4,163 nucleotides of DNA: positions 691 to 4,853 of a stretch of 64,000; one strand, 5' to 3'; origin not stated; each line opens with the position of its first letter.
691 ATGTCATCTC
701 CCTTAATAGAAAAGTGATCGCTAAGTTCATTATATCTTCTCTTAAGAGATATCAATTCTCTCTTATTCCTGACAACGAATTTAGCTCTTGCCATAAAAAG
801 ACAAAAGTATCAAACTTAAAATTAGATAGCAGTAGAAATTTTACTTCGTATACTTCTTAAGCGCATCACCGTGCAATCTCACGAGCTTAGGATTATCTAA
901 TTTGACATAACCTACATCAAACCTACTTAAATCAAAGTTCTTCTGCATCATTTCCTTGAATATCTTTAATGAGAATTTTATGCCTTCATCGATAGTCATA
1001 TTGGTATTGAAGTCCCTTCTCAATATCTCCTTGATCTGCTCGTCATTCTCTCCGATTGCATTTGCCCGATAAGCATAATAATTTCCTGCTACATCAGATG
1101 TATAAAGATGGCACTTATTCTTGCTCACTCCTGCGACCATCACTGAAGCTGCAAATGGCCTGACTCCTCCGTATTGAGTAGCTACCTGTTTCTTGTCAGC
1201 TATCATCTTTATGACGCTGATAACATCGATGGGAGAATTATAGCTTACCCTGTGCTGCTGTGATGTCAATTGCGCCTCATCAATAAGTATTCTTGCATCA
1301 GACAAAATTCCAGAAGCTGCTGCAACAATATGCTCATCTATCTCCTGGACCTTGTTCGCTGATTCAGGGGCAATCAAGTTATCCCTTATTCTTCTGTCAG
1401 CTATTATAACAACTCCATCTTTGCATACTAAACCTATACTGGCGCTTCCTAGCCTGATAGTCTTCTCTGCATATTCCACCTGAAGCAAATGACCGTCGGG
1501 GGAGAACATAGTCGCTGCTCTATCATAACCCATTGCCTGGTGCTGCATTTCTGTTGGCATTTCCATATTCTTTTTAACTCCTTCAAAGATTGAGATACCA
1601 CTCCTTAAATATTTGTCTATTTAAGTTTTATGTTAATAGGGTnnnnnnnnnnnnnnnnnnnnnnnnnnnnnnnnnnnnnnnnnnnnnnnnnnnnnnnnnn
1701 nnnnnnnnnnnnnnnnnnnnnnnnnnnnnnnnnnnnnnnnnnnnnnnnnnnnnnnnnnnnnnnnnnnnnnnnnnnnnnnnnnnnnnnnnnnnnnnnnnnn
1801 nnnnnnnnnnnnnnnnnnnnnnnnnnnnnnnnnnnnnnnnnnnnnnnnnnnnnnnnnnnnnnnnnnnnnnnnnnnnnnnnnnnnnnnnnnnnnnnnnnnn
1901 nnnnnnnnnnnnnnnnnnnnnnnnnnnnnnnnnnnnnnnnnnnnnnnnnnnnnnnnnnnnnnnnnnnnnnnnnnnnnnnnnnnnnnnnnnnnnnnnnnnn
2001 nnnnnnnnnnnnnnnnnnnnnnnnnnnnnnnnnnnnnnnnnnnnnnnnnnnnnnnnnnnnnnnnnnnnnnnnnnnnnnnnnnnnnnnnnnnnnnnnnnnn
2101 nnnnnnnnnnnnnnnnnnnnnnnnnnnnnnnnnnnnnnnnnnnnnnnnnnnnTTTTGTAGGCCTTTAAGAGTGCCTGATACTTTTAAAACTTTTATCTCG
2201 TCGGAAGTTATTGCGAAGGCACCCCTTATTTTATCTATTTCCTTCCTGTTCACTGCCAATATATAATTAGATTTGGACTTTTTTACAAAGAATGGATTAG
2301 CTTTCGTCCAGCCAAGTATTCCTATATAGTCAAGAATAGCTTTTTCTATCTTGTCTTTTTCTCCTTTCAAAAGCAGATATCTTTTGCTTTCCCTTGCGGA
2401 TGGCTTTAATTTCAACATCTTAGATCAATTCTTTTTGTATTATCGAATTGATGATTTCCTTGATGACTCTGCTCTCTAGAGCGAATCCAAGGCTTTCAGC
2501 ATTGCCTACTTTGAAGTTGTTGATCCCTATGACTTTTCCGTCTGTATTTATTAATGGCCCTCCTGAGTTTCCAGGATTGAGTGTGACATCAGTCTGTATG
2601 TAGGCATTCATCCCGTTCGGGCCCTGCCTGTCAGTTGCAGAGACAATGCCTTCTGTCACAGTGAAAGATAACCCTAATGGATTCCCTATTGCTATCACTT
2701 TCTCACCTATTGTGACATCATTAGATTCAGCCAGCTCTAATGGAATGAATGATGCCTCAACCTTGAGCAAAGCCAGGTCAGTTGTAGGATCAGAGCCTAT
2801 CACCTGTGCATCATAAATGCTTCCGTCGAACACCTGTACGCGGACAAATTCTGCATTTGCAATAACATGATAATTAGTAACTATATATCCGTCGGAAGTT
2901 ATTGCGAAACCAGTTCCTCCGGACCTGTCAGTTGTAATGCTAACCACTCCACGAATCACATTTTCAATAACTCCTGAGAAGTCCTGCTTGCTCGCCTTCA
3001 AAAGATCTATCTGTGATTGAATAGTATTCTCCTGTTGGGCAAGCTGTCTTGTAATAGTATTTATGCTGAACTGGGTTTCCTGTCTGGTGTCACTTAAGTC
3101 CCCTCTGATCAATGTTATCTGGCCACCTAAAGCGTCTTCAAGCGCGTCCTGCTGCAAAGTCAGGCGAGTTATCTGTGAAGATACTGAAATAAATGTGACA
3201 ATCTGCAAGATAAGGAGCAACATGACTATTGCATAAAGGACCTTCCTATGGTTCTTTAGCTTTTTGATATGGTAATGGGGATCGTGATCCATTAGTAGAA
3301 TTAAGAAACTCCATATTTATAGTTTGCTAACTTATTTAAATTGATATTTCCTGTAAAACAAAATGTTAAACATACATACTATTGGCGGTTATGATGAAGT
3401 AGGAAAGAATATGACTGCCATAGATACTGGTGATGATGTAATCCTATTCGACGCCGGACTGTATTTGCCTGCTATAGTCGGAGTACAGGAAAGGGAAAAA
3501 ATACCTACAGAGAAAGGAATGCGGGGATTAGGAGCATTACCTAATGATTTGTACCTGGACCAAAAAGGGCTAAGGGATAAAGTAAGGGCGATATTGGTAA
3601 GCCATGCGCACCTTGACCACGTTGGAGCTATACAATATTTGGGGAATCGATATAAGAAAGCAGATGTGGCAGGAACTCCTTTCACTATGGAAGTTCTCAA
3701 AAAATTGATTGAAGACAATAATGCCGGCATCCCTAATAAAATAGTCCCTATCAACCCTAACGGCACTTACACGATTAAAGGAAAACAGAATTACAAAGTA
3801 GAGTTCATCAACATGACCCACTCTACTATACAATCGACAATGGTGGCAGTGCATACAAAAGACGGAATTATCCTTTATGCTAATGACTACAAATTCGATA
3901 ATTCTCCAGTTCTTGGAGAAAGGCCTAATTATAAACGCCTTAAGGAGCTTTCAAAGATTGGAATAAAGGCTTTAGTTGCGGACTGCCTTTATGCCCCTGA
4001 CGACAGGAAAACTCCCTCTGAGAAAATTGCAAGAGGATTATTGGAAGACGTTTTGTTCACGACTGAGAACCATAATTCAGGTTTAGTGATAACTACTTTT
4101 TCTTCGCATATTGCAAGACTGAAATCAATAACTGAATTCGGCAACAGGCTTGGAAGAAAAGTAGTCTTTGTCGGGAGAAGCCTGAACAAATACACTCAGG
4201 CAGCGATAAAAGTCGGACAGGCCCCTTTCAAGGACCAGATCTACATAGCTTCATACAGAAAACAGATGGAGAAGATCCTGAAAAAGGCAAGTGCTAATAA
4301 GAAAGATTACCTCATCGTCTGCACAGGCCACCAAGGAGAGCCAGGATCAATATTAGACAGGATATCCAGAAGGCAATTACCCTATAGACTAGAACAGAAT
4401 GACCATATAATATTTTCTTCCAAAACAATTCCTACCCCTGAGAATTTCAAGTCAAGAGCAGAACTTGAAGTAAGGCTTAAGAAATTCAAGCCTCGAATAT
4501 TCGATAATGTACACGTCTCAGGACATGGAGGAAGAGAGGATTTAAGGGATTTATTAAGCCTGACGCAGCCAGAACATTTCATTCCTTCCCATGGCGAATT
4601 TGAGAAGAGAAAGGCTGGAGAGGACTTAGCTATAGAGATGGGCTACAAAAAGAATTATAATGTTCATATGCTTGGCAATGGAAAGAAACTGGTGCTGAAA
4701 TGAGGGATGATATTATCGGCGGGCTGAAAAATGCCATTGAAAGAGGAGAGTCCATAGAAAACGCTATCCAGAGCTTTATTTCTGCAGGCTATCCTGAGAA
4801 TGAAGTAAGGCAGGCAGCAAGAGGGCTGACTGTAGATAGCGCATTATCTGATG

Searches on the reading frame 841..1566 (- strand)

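Call 78: search_protein_families(library=pfam, proteins=[window:841-1566:-], max_evalue=0.0001)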
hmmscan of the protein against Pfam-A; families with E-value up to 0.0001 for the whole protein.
window:841-1566:- (241 aa): 2 families
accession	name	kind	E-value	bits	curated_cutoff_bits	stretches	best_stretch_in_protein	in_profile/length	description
PF00227.31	Proteasome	-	1.7e-46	158.7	22.4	1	38-220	2-188/189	Proteasome subunit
PF10584.14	Proteasome_A_N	-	2.3e-11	43.6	27.7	1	14-35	1-22/23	Proteasome subunit A N-terminal signature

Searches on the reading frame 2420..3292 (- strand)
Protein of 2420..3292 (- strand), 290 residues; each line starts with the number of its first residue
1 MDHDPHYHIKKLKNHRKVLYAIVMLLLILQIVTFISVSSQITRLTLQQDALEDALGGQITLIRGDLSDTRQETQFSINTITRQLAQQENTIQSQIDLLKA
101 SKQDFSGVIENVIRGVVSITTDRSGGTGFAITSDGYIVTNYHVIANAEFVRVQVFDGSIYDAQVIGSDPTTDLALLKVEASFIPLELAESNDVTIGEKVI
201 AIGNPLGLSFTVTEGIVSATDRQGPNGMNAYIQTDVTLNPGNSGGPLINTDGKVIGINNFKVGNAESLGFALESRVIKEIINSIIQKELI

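Call 78: search_protein_families(library=pfam, proteins=[window:2420-3292:-], max_evalue=0.0001)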
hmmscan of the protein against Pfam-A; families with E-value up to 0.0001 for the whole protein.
window:2420-3292:- (290 aa): 2 families
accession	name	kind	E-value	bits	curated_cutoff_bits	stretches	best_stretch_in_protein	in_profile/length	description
PF13365.12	Trypsin_2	-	4e-36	125.3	27.6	1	126-257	1-144/144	Trypsin-like peptidase domain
PF00089.32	Trypsin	-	1e-16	61.9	20.6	1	120-273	21-212/220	Trypsin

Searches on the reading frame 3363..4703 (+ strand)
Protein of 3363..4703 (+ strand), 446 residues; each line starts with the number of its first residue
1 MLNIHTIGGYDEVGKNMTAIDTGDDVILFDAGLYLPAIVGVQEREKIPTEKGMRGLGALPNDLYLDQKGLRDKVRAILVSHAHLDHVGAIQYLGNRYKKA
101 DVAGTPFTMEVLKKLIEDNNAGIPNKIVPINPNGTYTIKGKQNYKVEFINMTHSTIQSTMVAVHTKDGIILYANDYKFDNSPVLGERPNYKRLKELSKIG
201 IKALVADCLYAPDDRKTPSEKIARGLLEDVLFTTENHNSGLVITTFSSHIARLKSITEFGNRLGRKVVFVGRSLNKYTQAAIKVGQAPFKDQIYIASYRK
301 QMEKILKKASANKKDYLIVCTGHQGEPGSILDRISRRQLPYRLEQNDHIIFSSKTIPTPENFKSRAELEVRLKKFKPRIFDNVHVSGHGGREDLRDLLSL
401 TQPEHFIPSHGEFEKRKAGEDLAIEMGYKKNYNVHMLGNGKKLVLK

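Call 78: search_protein_families(library=pfam, proteins=[window:3363-4703:+], max_evalue=0.0001)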
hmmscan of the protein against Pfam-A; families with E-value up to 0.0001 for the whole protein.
window:3363-4703:+ (446 aa): 4 families
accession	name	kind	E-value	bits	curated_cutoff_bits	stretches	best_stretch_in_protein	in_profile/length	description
PF22505.1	RNase_J_b_CASP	-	7.9e-24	84.3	27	1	241-359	4-115/126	Ribonuclease J, beta-CASP domain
PF00753.33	Lactamase_B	-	9.6e-12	45.7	22.7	1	13-187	4-161/196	Metallo-beta-lactamase superfamily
PF07521.17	RMMBL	-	5.5e-10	39.5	21.6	1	376-428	5-58/63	Zn-dependent metallo-hydrolase RNA specificity domain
PF12706.13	Lactamase_B_2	-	3.1e-08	33.9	27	1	72-157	29-116/200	Beta-lactamase superfamily domain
